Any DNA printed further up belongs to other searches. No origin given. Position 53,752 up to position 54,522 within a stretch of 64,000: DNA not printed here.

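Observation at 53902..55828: Divergent module: tandem-HTH XRE regulator plus family copy B, with a perfect palindrome operator candidate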

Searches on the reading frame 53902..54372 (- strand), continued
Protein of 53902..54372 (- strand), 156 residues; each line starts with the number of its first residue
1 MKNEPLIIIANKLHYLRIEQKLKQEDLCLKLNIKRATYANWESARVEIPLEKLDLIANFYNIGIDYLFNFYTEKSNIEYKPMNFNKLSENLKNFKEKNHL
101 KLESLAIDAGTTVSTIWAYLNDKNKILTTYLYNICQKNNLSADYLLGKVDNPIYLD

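Call 37: predict_structure(alignment_id=A2)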
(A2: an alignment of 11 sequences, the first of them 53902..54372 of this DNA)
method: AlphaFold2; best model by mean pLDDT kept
length: 156 residues; sequences in the alignment: 11
mean_pLDDT: 92.5   pTM: 0.87
mean pLDDT of the five models: 92.5, 92.4, 92.1, 90.9, 90.8
residues with pLDDT >= 90: 136; 70-90: 14; 50-70: 5; < 50: 1
segments of 3 or more residues with pLDDT < 50: none
pLDDT, mean of each block of 10 residues (from residue 1): 87 96 93 95 96 94 94 82 95 95 96 97 95 95 94 64
secondary structure, 60 per line:
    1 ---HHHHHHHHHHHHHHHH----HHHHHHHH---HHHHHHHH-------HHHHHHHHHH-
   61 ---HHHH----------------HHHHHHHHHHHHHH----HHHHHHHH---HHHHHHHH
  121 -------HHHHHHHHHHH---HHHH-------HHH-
elements in order: H4-19 H24-31 H35-42 H50-59 H64-67 H84-97 H102-109 H113-120 H128-138 H142-145
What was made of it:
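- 53902..54372 (-): regB: 156-aa regulator with two Cro/C1 (XRE, HTH_3-type) helix-turn-helix domains in one chain. Predicted recognition helices are residues 35-42 and 113-120. AlphaFold2 model in call 37 (pLDDT 92.5, pTM 0.87).
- On XRE / Cro-C1 HTH regulators (Pfam HTH_3, PF01381): The AlphaFold2 model shows two helical bundles with pTM 0.87 (call 37).
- Checked: The AlphaFold2 model has pLDDT 92.5 and pTM 0.87 and shows two helical bundles: helices 4-19, 24-31, 35-42, 50-59 and 84-97, 102-109, 113-120, 128-138 (call 37).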

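Call 43: fold_search(model_id=the predicted structure, library=pdb)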
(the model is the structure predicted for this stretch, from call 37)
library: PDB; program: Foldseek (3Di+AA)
matches with E <= 10: 529; with E <= 0.001: 0
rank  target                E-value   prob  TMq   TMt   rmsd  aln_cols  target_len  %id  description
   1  3op9                  2.6e-03  1.00  0.38  0.55   4.4        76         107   24  Crystal structure of transcriptional regulator from Listeria innocua (released 2010-09-15)
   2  2b5a_B                1.6e-02  1.00  0.38  0.74   2.3        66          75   21  C.BclI, Control Element of the BclI Restriction-Modification System (released 2006-01-03)
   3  9iaq_D                1.7e-02  1.00  0.40  0.53   1.6        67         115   22  Arbitrium controls lysis-lysogeny through the activation of a small antirepressor protein in the majority of arbitrium (released 2026-01-14)
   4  7t5u                  1.7e-02  1.00  0.35  0.76   2.2        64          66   22  Structure of E. coli MS115-1 CapH N-terminal domain (released 2022-09-14)
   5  3qq6_B                1.8e-02  1.00  0.38  0.82   1.4        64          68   17  The N-terminal DNA binding domain of SinR from Bacillus subtilis (released 2011-06-15)
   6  9iaq_A                1.9e-02  1.00  0.40  0.55   1.6        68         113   22  Arbitrium controls lysis-lysogeny through the activation of a small antirepressor protein in the majority of arbitrium (released 2026-01-14)
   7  4i6u_A                1.9e-02  1.00  0.41  0.76   1.9        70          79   23  Crystal Structure of a Y37F mutant of the Restriction-Modification Controller Protein C.Esp1396I (released 2013-11-13)
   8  3f52_A                1.9e-02  1.00  0.39  0.74   2.9        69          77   16  Crystal structure of the clp gene regulator ClgR from C. glutamicum (released 2008-11-18)
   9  9iaq_B                2.2e-02  1.00  0.40  0.55   1.6        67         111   22  Arbitrium controls lysis-lysogeny through the activation of a small antirepressor protein in the majority of arbitrium (released 2026-01-14)
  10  2b5a_C                2.2e-02  1.00  0.37  0.72   1.8        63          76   22  C.BclI, Control Element of the BclI Restriction-Modification System (released 2006-01-03)
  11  2b5a_A                2.2e-02  1.00  0.38  0.71   2.8        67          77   21  C.BclI, Control Element of the BclI Restriction-Modification System (released 2006-01-03)
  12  3qq6_A                2.5e-02  1.00  0.36  0.76   1.4        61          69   18  The N-terminal DNA binding domain of SinR from Bacillus subtilis (released 2011-06-15)
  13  6rnz_A                2.5e-02  1.00  0.37  0.80   2.0        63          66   21  Crystal structure of the N-terminal HTH DNA-binding domain of the essential repressor DdrO from radiation-resistant De (released 2019-10-09)
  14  3g5g_B                2.6e-02  1.00  0.39  0.73   2.0        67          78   22  Crystal Structure of the Wild-Type Restriction-Modification Controller Protein C.Esp1396I (released 2009-08-25)
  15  3g5g_N                2.6e-02  1.00  0.37  0.70   2.3        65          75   15  Crystal Structure of the Wild-Type Restriction-Modification Controller Protein C.Esp1396I (released 2009-08-25)
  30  3jxb_D                4.4e-02  1.00  0.37  0.84   1.2        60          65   18  Crystal structure of the P22 c2 repressor protein in complex with synthetic operator 9C (released 2010-01-19)
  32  3jxb_C                4.6e-02  1.00  0.37  0.82   1.2        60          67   18  Crystal structure of the P22 c2 repressor protein in complex with synthetic operator 9C (released 2010-01-19)
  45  2r1j_L                6.5e-02  1.00  0.38  0.85   1.4        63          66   17  Crystal Structure of the P22 c2 Repressor protein in complex with the synthetic operator 9T (released 2008-04-29)
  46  1adr_MODEL_1_A        6.5e-02  1.00  0.39  0.74   4.0        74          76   18  DETERMINATION OF THE NUCLEAR MAGNETIC RESONANCE STRUCTURE OF THE DNA-BINDING DOMAIN OF THE P22 C2 REPRESSOR (1 (released 1994-01-31)
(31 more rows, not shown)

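Call 46: find_encoding_contigs(protein=P0121, flank=2500, max_places=10)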
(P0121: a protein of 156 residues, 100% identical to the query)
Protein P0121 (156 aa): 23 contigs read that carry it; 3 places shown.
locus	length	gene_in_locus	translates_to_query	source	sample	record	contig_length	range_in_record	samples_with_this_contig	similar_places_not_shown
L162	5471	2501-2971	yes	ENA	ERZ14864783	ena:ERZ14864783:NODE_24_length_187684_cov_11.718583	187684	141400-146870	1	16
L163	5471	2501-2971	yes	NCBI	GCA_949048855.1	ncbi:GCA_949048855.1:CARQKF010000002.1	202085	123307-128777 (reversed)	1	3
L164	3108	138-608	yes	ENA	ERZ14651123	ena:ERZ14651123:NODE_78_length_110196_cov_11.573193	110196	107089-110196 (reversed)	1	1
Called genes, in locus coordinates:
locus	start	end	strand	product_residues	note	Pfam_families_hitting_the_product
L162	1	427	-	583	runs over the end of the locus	PF01411:tRNA-synt_2c, PF07973:tRNA_SAD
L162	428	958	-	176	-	-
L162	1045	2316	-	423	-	-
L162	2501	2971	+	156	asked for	PF12844:HTH_19 (faint), PF13560:HTH_31 (faint), PF01381:HTH_3, PF13443:HTH_26 (faint)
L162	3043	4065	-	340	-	PF02547:Queuosine_synth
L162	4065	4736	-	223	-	PF02223:Thymidylate_kin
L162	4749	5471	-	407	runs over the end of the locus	PF00464:SHMT, PF01053:Cys_Met_Meta_PP (weak), PF00155:Aminotran_1_2, PF01041:DegT_DnrJ_EryC1 (weak), PF01212:Beta_elim_lyase (weak)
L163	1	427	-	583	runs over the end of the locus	PF01411:tRNA-synt_2c, PF07973:tRNA_SAD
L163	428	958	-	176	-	-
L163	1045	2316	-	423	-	-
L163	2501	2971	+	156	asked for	PF12844:HTH_19 (faint), PF13560:HTH_31 (faint), PF01381:HTH_3, PF13443:HTH_26 (faint)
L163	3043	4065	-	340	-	PF02547:Queuosine_synth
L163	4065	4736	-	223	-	PF02223:Thymidylate_kin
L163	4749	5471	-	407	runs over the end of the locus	PF00464:SHMT, PF01053:Cys_Met_Meta_PP (weak), PF00155:Aminotran_1_2, PF01041:DegT_DnrJ_EryC1, PF01212:Beta_elim_lyase (weak)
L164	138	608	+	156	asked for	PF12844:HTH_19 (faint), PF13560:HTH_31 (faint), PF01381:HTH_3, PF13443:HTH_26 (faint)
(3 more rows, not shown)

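Call 71: search_protein_families(library=ncbifam, proteins=[window:53902-54372:-], max_evalue=0.01)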
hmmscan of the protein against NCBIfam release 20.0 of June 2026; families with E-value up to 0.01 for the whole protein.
window:53902-54372:- (156 aa): 5 families
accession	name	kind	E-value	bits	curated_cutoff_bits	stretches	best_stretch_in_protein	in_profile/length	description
NF041951.1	phage_RstR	subfamily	5.5e-13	49.1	80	1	9-87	3-81/108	RstR family transcriptional repressor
NF047948.1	male_kill_WMK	equivalog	1.6e-08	34.3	300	1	9-90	6-90/300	WO male-killing family protein Wmk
NF007271.0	PRK09726.1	equivalog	7.2e-08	32.3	79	1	9-44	13-48/88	type II toxin-antitoxin system antitoxin HipB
NF041575.1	antitoxPezA_Strep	equivalog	1.9e-05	24.7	290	0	88-147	3-62/158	type II toxin-antitoxin system antitoxin PezA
TIGR03070.1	couple_hipB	subfamily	0.0074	16.2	71.65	0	9-33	3-27/58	type II toxin-antitoxin system Y4mF family antitoxin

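Call 72: search_protein_families(library=phrogs, proteins=[window:53902-54372:-], max_evalue=0.001)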
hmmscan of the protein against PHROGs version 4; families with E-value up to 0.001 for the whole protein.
window:53902-54372:- (156 aa): 12 families
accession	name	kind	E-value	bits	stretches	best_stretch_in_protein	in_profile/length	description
phrog_8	-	transcription regulation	2.3e-22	80.9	1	7-152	75-222/346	transcriptional regulator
phrog_4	-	transcription regulation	1.2e-14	55.1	1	8-75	136-199/400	transcriptional repressor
phrog_3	-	transcription regulation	1.1e-13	52.8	1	7-76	87-156/430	transcriptional repressor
phrog_2967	-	transcription regulation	3.1e-13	50.8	1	8-75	10-77/225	transcriptional regulator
phrog_2439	-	transcription regulation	8.4e-10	39.1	1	11-84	10-80/367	transcriptional regulator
phrog_1994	-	DNA, RNA and nucleotide metabolism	1.6e-07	32.4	1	11-75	2-66/170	DNA binding protein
phrog_7950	-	transcription regulation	1.6e-06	29.1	0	11-51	10-55/68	transcriptional repressor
phrog_2328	-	transcription regulation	2.6e-06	28.2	1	9-69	16-76/128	transcriptional repressor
phrog_147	-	transcription regulation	9.4e-06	26.9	0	9-58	5-55/100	transcriptional regulator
phrog_1373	-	transcription regulation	0.00014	22.9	0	5-67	61-122/166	transcriptional regulator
phrog_7396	-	unknown function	0.00057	20.6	0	124-151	56-83/227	-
phrog_2104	-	unknown function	0.00077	20.6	0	10-45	41-76/103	-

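Call 73: search_protein_families(library=padloc, proteins=[window:53902-54372:-], max_evalue=0.001)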
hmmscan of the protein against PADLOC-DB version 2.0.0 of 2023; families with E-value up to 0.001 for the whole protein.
window:53902-54372:- (156 aa): 7 families
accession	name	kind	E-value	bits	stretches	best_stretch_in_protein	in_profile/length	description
PDLC02926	HTH_VI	-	2e-07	29.1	1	10-78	3-70/92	-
PDLC03665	Control_protein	-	1.7e-06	26.2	1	3-70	3-71/77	control protein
PDLC03954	RmrA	-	2.2e-05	21.5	1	10-72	12-74/380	-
PDLC03951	RmrA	-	0.00035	17.7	1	11-105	11-102/400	-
PDLC04142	capH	-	0.00047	19.2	0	8-73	6-71/103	capH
PDLC03947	RmrA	-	0.00049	17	1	8-104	11-105/383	-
PDLC03945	RmrA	-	0.00081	16.7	1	10-137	4-129/394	-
